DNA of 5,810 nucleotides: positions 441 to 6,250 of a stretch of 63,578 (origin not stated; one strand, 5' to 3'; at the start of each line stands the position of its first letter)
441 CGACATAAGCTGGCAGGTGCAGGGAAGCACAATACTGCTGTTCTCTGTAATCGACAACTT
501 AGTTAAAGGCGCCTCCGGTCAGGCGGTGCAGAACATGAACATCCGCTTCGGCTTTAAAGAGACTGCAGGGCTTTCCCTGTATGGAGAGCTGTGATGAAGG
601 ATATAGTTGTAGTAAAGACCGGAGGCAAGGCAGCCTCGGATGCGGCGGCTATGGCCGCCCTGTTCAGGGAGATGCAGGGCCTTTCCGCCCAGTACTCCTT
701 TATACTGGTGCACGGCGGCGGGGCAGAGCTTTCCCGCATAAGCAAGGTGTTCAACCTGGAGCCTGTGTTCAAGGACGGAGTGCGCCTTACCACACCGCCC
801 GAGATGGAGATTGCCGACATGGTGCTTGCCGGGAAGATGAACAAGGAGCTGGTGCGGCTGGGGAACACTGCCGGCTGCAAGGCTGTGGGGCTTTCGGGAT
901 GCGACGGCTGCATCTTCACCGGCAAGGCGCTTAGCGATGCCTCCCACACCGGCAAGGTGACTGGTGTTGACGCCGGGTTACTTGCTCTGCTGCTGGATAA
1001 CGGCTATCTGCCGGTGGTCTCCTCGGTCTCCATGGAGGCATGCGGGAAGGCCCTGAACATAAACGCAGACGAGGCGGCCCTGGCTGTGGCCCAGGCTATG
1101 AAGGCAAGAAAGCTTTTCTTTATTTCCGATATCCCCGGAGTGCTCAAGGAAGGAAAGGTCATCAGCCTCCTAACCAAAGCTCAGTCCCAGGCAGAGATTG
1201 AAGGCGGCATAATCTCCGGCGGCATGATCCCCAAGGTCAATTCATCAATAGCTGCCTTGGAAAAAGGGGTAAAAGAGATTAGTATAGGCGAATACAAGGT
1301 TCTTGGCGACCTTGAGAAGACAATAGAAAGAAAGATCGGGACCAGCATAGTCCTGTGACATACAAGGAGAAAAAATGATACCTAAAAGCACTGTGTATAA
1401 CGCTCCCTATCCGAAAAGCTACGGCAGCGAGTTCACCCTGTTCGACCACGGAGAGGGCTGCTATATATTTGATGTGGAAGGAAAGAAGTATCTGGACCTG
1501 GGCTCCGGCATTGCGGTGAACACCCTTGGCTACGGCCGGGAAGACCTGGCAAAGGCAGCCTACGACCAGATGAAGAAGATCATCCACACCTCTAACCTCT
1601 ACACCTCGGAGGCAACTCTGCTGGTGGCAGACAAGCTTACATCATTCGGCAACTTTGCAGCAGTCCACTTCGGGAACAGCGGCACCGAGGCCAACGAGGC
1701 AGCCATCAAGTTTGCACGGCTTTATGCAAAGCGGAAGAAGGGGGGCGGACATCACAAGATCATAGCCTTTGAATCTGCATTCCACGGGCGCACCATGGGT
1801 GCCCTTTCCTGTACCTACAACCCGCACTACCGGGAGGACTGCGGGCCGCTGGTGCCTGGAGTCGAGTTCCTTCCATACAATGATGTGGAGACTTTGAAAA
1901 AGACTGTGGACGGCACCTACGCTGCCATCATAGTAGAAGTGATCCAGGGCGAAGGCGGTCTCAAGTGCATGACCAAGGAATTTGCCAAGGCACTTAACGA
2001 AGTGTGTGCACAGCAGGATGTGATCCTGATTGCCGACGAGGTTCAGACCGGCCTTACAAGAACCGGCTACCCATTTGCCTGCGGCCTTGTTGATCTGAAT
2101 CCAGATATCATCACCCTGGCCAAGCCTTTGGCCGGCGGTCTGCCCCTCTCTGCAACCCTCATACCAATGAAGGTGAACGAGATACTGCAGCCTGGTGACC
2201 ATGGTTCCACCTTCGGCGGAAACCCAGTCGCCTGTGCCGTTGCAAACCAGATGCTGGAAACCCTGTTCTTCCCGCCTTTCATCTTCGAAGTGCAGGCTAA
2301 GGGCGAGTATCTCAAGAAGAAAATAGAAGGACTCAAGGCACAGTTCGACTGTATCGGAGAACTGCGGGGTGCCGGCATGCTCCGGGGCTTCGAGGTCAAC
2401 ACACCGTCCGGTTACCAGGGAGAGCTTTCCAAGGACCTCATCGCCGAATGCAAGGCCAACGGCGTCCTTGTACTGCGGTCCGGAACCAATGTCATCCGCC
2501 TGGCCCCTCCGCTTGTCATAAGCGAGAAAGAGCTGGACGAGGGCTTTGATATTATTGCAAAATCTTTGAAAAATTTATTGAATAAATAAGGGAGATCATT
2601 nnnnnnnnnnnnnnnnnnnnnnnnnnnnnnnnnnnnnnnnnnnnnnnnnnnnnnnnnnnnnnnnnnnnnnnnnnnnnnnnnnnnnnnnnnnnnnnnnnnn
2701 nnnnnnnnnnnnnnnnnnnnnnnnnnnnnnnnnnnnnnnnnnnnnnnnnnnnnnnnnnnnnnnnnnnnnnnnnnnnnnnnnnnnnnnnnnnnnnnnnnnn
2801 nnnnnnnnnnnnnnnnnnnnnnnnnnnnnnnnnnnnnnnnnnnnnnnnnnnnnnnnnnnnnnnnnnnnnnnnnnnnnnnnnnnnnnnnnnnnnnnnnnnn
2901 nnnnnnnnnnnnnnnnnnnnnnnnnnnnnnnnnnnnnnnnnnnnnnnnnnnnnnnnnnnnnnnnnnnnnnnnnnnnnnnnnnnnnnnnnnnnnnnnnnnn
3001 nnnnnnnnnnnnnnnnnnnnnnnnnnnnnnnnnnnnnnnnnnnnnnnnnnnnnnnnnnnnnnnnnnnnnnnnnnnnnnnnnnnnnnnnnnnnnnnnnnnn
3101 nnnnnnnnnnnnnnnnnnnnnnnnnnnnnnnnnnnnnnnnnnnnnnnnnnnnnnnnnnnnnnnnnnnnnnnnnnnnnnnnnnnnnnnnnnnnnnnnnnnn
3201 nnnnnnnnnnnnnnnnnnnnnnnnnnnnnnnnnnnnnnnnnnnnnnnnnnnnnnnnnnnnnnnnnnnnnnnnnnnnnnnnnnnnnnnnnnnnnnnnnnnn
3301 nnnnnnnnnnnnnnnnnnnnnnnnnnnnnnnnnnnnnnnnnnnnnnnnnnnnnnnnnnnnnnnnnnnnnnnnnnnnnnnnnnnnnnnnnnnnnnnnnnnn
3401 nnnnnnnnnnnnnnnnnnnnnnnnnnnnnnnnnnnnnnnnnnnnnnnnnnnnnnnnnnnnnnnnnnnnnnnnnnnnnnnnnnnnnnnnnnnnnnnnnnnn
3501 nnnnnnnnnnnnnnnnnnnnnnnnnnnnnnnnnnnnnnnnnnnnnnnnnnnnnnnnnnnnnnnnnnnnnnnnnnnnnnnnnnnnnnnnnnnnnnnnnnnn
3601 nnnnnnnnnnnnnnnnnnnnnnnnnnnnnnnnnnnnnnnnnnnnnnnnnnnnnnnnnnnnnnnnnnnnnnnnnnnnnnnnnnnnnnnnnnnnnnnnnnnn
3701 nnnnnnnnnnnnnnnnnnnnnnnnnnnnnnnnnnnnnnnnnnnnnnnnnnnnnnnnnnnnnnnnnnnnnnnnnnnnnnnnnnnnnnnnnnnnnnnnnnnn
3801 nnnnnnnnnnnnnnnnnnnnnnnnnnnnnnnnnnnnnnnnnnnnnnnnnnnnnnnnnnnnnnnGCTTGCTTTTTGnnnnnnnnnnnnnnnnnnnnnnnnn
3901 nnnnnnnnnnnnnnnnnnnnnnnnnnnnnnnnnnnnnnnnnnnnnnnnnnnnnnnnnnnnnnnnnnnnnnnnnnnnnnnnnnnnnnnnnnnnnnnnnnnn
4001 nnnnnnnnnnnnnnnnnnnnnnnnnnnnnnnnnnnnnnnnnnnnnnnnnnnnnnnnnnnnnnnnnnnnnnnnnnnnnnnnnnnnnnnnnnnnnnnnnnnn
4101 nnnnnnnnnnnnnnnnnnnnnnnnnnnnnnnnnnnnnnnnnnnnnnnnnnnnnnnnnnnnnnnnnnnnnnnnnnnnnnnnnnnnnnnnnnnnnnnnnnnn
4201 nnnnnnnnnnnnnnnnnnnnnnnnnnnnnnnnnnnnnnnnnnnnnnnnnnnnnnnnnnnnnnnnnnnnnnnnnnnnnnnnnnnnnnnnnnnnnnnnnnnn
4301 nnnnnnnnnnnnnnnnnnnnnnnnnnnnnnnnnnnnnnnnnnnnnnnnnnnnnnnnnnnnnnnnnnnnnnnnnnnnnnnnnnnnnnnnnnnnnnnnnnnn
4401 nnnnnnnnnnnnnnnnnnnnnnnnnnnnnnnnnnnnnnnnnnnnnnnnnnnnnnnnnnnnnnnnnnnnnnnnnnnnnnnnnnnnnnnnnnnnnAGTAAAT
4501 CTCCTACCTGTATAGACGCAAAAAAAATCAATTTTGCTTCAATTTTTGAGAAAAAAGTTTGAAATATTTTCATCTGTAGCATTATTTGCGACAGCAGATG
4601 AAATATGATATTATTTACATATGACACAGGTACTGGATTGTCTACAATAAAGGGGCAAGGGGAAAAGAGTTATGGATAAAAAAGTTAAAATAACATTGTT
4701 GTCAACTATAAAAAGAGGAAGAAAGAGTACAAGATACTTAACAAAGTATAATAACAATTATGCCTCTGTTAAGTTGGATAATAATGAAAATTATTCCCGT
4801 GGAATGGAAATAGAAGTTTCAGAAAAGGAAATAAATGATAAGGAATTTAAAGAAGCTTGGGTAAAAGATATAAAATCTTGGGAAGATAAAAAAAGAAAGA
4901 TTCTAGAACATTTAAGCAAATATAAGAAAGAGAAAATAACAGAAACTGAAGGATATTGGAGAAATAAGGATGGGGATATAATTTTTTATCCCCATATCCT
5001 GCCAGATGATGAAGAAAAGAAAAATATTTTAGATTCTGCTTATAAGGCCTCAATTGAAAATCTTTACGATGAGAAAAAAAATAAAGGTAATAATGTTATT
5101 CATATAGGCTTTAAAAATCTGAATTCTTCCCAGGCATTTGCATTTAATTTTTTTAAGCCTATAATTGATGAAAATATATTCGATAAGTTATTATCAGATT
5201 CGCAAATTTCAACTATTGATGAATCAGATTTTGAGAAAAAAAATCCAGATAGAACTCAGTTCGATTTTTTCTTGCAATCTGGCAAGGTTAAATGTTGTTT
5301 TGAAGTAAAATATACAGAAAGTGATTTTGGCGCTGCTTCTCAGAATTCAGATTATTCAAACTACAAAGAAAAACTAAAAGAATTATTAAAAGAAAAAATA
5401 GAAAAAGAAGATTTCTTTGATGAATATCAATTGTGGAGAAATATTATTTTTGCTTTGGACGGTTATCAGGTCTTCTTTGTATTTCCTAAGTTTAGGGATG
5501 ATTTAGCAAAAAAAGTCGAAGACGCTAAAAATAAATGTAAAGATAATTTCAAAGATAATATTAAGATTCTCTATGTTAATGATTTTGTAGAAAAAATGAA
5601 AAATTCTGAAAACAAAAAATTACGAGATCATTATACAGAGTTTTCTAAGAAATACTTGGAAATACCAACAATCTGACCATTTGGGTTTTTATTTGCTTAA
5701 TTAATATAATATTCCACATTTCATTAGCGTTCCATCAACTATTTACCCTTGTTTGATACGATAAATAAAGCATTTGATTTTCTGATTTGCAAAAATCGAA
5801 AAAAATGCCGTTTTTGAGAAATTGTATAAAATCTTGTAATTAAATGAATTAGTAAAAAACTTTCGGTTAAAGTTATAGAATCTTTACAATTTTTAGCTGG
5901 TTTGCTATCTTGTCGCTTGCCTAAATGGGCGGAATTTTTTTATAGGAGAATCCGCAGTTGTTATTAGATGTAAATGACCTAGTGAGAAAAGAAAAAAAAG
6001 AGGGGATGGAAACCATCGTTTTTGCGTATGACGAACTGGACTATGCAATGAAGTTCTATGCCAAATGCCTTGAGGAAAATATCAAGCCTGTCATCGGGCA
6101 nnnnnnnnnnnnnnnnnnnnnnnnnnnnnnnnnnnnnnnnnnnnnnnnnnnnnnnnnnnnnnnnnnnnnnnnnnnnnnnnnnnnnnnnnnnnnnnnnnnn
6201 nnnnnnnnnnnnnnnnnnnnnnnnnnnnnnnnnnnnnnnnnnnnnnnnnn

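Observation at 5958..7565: Intact 535-codon DnaE homologue that has lost all three catalytic aspartates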

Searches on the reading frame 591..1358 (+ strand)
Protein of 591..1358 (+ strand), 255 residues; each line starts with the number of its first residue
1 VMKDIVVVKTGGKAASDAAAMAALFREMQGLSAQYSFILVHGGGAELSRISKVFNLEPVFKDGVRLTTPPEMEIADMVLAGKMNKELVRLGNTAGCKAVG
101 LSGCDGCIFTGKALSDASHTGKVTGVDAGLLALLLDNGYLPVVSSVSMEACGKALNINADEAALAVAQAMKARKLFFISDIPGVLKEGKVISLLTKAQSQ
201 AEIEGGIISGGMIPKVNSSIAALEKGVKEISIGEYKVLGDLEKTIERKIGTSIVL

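Call 10: search_protein_families(library=pfam, proteins=[window:591-1358:+], max_evalue=0.01)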
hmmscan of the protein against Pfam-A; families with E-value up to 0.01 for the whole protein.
window:591-1358:+ (255 aa): 1 family
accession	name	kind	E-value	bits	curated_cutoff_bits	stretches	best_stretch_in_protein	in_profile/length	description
PF00696.33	AA_kinase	-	5.1e-39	134.8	24.9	1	5-232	2-232/234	Amino acid kinase family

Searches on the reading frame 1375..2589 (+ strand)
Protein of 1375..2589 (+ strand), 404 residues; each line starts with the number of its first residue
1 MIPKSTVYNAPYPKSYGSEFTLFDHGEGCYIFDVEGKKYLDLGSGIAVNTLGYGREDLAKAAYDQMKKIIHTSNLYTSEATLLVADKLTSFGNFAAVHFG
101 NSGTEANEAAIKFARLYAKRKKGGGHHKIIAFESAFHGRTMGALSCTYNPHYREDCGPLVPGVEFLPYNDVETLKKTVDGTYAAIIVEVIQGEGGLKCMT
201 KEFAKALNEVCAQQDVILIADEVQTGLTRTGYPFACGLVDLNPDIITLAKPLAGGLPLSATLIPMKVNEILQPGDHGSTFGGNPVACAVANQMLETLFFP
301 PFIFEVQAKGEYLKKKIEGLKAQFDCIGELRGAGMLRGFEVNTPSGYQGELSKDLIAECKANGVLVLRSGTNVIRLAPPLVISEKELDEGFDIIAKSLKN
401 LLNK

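Call 10: search_protein_families(library=pfam, proteins=[window:1375-2589:+], max_evalue=0.01)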
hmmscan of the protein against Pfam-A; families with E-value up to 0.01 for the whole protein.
window:1375-2589:+ (404 aa): 1 family
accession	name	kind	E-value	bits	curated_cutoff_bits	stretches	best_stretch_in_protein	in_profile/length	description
PF00202.27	Aminotran_3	-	1.1e-113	380.4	30.5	1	19-397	9-402/403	Aminotransferase class-III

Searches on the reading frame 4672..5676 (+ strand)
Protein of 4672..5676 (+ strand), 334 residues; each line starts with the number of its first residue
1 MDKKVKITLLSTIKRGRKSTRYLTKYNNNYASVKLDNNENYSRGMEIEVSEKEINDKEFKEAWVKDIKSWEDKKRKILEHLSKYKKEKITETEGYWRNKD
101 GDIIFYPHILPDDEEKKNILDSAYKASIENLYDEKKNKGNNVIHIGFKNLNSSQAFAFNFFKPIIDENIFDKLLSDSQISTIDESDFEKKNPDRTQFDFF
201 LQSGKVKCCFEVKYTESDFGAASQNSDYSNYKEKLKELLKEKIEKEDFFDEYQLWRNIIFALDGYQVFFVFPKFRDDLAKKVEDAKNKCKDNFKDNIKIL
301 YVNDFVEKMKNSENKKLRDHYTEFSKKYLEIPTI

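Call 10: search_protein_families(library=pfam, proteins=[window:4672-5676:+], max_evalue=0.01)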
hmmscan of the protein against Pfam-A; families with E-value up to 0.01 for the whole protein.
window:4672-5676:+ (334 aa): 2 families
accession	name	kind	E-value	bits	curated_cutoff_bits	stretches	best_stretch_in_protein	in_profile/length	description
PF22558.3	REase-ARP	-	2.8e-32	112.9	27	1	80-329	3-270/270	Restriction Endonuclease associating with ARP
PF20796.3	PDDEXK_13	-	2.8e-08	33.9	27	1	84-329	17-289/290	PD-(D/E)XK nuclease superfamily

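Call 14: search_protein_families(library=padloc, proteins=[window:4672-5676:+], max_evalue=0.01)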
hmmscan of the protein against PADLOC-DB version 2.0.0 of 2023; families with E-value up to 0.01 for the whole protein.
window:4672-5676:+ (334 aa): 0 families

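Call 87: search_protein_families(library=phrogs, proteins=[window:4672-5676:+], max_evalue=0.001)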
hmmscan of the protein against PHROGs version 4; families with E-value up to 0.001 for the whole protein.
window:4672-5676:+ (334 aa): 0 families

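Call 88: search_protein_families(library=ncbifam, proteins=[window:4672-5676:+], max_evalue=0.001)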
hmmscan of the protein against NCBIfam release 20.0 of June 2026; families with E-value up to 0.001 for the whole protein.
window:4672-5676:+ (334 aa): 0 families

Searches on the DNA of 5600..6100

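Call 61: search_rna_families(source=window, start=5600, end=6100, threshold=evalue, max_evalue=1)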
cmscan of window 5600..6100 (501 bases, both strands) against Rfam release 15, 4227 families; matches with E-value up to 1: 0.
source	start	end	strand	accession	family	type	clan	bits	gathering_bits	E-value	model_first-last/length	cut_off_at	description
